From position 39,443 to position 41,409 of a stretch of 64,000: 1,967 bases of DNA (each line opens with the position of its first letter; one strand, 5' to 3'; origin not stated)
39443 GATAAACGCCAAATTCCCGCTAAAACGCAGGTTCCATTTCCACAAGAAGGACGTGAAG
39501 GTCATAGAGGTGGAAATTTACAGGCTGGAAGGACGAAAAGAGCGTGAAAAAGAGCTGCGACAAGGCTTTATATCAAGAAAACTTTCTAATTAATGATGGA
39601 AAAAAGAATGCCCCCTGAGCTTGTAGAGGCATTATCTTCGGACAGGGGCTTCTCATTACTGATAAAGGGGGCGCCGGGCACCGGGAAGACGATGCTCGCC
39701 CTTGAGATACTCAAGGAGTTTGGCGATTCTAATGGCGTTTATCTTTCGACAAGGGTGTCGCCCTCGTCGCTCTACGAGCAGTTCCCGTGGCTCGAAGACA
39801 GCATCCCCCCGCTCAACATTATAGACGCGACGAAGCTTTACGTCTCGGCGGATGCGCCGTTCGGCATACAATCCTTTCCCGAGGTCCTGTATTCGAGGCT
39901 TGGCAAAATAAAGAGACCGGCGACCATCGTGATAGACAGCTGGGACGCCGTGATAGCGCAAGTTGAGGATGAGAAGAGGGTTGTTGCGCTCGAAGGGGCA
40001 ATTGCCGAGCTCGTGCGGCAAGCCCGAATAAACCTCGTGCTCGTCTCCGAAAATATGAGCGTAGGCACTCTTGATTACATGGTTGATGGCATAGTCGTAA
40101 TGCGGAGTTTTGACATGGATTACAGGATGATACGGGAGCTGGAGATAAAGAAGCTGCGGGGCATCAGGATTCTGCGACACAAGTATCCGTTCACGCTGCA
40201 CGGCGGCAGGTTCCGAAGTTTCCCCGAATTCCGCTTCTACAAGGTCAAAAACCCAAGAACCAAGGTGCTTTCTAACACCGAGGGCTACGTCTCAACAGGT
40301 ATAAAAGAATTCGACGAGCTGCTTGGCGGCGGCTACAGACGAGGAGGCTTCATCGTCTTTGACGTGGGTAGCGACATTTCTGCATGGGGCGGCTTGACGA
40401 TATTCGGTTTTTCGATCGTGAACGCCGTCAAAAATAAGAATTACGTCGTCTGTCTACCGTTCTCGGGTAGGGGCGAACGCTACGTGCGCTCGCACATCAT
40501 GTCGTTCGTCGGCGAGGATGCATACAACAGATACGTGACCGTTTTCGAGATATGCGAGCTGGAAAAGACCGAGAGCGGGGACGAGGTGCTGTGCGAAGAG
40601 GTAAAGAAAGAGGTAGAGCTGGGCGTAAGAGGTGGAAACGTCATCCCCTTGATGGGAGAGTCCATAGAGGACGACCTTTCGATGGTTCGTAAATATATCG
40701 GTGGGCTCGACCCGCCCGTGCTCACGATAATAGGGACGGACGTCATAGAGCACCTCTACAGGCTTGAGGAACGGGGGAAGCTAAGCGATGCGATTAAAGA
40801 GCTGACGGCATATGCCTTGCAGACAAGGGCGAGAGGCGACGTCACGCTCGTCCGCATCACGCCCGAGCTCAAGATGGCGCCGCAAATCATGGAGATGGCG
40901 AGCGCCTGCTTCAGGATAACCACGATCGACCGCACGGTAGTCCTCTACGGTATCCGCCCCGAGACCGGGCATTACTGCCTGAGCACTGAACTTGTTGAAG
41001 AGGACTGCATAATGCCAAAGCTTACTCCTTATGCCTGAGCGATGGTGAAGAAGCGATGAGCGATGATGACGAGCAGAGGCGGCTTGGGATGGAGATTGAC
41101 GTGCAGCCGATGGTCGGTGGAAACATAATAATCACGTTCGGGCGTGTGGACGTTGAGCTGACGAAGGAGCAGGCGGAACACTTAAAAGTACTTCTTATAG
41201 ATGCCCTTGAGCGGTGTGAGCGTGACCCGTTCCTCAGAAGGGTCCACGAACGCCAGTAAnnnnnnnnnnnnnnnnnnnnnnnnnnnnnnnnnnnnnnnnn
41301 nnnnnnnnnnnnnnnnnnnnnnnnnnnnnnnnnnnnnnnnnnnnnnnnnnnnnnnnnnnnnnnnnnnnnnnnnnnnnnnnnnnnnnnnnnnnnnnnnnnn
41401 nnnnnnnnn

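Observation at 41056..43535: Candidate undescribed module: AAA+ ATPase and KaiC/GvpD-like ATPase linked by a web of two unrecognised small domains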

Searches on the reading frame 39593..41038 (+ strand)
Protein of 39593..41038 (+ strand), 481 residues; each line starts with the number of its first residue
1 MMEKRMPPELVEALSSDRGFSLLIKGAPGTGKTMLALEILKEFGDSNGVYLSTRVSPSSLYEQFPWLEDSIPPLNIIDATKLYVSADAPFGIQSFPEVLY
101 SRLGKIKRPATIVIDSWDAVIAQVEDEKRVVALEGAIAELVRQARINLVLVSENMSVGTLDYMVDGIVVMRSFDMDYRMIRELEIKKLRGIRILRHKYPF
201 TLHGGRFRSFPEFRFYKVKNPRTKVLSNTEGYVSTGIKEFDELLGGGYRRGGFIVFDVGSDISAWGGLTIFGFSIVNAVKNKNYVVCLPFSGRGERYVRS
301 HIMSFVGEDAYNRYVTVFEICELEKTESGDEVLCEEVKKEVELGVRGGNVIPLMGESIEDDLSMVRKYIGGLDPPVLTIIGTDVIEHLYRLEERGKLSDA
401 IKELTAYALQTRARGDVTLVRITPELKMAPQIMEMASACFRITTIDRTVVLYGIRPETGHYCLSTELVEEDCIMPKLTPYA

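Call 3: search_protein_families(library=pfam, proteins=[window:39593-41038:+], max_evalue=1)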
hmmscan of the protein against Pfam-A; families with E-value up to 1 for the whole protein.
window:39593-41038:+ (481 aa): 18 families
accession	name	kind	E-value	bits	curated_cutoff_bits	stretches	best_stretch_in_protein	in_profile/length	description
PF07088.17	GvpD_P-loop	-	8.7e-20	71.8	24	1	16-184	7-187/189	GvpD gas vesicle protein, P-loop domain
PF06745.19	ATPase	-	2.4e-18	66.8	26.6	1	20-202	20-219/231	KaiC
PF20440.3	GvpD_bR2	-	2.2e-05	24.5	27.9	1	226-320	5-99/254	GvpD basic region 2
PF13191.12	AAA_16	-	4.7e-05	24.4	32.6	1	10-64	15-64/167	AAA ATPase domain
PF00004.35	AAA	-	0.0012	19.7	21.2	1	22-124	1-73/131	ATPase family associated with various cellular activities (AAA)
PF13401.12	AAA_22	-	0.0032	18.2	27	1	21-63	7-33/130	AAA domain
PF09848.15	SLFN-g3_helicase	-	0.0053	16.5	24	1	22-43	4-25/354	Schlafen group 3, DNA/RNA helicase domain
PF20720.3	nSTAND3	-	0.0081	16.3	27.2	1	22-45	20-43/155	Novel STAND NTPase 3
PF06068.19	TIP49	-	0.0091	15.6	23.8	1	19-46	50-77/347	TIP49 P-loop domain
PF24883.2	NPHP3_N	-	0.0099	16.5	24.8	1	20-44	23-47/164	Nephrocystin 3, N-terminal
PF13481.12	AAA_25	-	0.012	15.7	27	1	17-39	31-53/195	AAA domain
PF07728.20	AAA_5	-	0.019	15.4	22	1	22-46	2-27/139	AAA domain (dynein-related subfamily)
PF01078.27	Mg_chelatase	-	0.082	12.7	20.3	1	20-39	23-42/207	Magnesium chelatase, subunit ChlI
PF04851.21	ResIII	-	0.1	12.9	22.5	1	17-45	21-49/164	Type III restriction enzyme, res subunit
PF00931.28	NB-ARC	-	0.15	11.7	23.5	1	10-48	8-47/248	NB-ARC domain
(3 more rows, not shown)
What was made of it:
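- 39593..41038 (+): GvpD-like KaiC-family ATPase (481 aa). The first RecA-like domain has Walker A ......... The second domain has no Walker A. GvpD_bR2 scores 24.5 bits, below its cut-off (call 3).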

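Call 24: search_protein_families(library=ncbifam, proteins=[window:39593-41038:+], max_evalue=0.1)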
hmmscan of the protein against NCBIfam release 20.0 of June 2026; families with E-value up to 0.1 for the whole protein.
window:39593-41038:+ (481 aa): 16 families
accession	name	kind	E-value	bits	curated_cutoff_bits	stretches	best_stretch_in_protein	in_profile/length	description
NF006799.0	PRK09302.1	equivalog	1.2e-15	57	408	1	21-255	33-277/515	circadian clock protein KaiC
TIGR02655.1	circ_KaiC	equivalog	1.1e-10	40.8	546.25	1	19-285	21-294/484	circadian clock protein KaiC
TIGR03881.1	KaiC_arch_4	hypoth_equivalog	1.3e-05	25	247.8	0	18-133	20-103/231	KaiC domain-containing protein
TIGR03880.1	KaiC_arch_3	hypoth_equivalog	0.00048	19.7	249.45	1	24-203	21-211/224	KaiC domain-containing protein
TIGR03877.1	thermo_KaiC_1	hypoth_equivalog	0.00065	19.2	307.25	0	127-201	154-224/238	KaiC domain-containing protein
NF004723.0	PRK06067.1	subfamily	0.0061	16.1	194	1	22-192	37-216/243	flagellar accessory protein FlaH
NF003069.1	PRK03992.1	subfamily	0.012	14.8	500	0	13-39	159-185/379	proteasome-activating nucleotidase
TIGR01242.2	TIGR01242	subfamily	0.016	14.2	500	0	8-41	137-170/362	proteasome-activating nucleotidase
TIGR00416.1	sms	equivalog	0.019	13.7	403.05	0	225-255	68-98/454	DNA repair protein RadA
NF047747.1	PrtsmActNtasePan2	equivalog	0.024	13.9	700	0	8-41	174-207/397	proteasome-activating nucleotidase Pan2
TIGR02928.1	TIGR02928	subfamily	0.034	13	181.3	0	9-43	30-64/366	orc1/cdc6 family replication initiation protein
NF004629.0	PRK05973.1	equivalog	0.036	13.1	156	0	18-43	63-88/237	DNA helicase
NF047748.1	PrtsmActNtasePan1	equivalog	0.045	12.8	750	0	8-38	171-201/405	proteasome-activating nucleotidase Pan1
NF006861.0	PRK09361.1-1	equivalog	0.056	13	278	0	232-252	4-24/235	DNA repair and recombination protein RadB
TIGR01447.1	recD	equivalog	0.082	11.4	310.15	0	18-41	163-185/597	exodeoxyribonuclease V subunit alpha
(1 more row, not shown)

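Call 49: search_protein_families(library=padloc, proteins=[window:39593-41038:+], max_evalue=0.01)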
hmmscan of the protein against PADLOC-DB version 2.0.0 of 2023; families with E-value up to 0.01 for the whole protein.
window:39593-41038:+ (481 aa): 4 families
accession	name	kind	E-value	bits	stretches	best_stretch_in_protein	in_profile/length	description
PDLC02350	AbiO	-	0.00028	17.8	1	22-46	195-219/468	AbiO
PDLC02372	Nhi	-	0.00037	17.3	1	22-46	202-225/470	-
PDLC04140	mad8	-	0.0031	15.1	0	22-145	30-115/314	mads_8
PDLC02195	IetA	-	0.004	14.5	1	20-42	138-160/395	-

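Call 52: search_solved_structures(query=window:39593-41038:+, max_evalue=0.001)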
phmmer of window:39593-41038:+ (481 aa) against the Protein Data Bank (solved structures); distinct sequences matched with E-value up to 0.001: 38.
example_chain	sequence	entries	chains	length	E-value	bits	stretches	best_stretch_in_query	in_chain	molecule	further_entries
8zn5_B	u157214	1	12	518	9.3e-15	57.9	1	18-257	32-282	KaiC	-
8jon_A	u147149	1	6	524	1.1e-12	51.1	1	18-292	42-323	Circadian clock oscillator protein KaiC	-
5jwq_A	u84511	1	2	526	3.7e-12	49.4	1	18-255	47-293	Circadian clock protein kinase KaiC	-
7dy1_A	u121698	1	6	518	5.5e-12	48.8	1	18-255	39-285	Circadian clock protein kinase KaiC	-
4o0m_A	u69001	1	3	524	5.7e-12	48.7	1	18-255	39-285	Circadian clock protein kinase KaiC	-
8zn6_F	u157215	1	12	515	6.4e-12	48.6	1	19-295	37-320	KaiC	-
3k09_A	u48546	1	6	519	2.4e-11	46.7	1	19-289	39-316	Circadian clock protein kinase kaiC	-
7x1z_A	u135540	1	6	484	4.6e-11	45.7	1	19-291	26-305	Circadian clock oscillator protein KaiC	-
7s65_A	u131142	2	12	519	5.7e-11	45.4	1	19-290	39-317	Circadian clock protein kinase KaiC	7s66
3s1a_A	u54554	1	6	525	6.1e-11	45.3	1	19-290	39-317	Circadian clock protein kinase kaiC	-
9ofh_A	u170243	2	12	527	6.2e-11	45.3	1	19-289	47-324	Circadian clock oscillator protein KaiC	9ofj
7x1y_A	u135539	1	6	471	6.7e-11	45.2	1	19-294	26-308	Circadian clock oscillator protein KaiC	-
7dyk_A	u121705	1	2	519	6.7e-11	45.2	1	19-290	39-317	Circadian clock protein kinase KaiC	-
4dug_A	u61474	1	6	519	7.2e-11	45.1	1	19-298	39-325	Circadian clock protein kinase kaiC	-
4ijm_A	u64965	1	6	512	7.3e-11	45.1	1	19-291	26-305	Circadian clock protein kinase KaiC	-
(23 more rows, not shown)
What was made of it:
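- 39593..41038 (+): The best PDB relatives are KaiC, E = 1e-14 (call 52).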

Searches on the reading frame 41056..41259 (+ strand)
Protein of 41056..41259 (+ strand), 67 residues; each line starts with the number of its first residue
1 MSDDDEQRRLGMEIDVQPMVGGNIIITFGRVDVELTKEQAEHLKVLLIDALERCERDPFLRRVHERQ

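Call 3: search_protein_families(library=pfam, proteins=[window:41056-41259:+], max_evalue=1)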
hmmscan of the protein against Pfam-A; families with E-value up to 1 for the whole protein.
window:41056-41259:+ (67 aa): 0 families

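Call 24: search_protein_families(library=ncbifam, proteins=[window:41056-41259:+], max_evalue=0.1)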
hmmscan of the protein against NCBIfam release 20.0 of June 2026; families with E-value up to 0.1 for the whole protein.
window:41056-41259:+ (67 aa): 0 families

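Call 49: search_protein_families(library=padloc, proteins=[window:41056-41259:+], max_evalue=0.01)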
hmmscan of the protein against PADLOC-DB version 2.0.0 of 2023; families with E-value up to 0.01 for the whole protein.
window:41056-41259:+ (67 aa): 1 family
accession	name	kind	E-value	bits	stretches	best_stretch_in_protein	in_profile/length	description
PDLC00602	ZorA1|ZorA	-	0.002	15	1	34-62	230-257/648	MotA/ExbB/TolQ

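Call 83: search_solved_structures(query=A9, max_evalue=10, show_alignments=2)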
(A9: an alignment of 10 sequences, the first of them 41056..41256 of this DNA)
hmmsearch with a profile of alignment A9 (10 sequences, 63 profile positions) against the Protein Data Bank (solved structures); distinct sequences matched with E-value up to 10: 1.
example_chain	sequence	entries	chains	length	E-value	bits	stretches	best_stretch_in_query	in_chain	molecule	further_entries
3e38_A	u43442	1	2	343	1.3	11.8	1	30-45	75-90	two-domain protein containing predicted PHP-like metal-dependent phosphoesterase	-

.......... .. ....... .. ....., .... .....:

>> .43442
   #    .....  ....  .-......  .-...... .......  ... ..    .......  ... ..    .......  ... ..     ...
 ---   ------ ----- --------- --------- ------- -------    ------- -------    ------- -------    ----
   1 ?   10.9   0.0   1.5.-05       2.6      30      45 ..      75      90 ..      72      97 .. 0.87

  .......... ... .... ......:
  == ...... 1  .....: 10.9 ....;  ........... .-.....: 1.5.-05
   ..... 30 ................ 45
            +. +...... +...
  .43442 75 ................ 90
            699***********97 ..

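Call 84: search_protein_families(library=pfam, alignment_id=A9, max_evalue=5)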
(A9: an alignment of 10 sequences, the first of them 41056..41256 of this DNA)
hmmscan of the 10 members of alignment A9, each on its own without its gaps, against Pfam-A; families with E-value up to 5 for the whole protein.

A. member 1, window:41056-41256:+ (67 aa): 0 families

B. families by the number of members that match (of 10 scanned): 3 families
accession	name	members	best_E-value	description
PF19812.4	DUF6295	7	0.027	Family of unknown function (DUF6295)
PF24219.2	DUF7438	2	0.046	Family of unknown function (DUF7438)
PF17514.7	DUF5442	1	0.15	Family of unknown function (DUF5442)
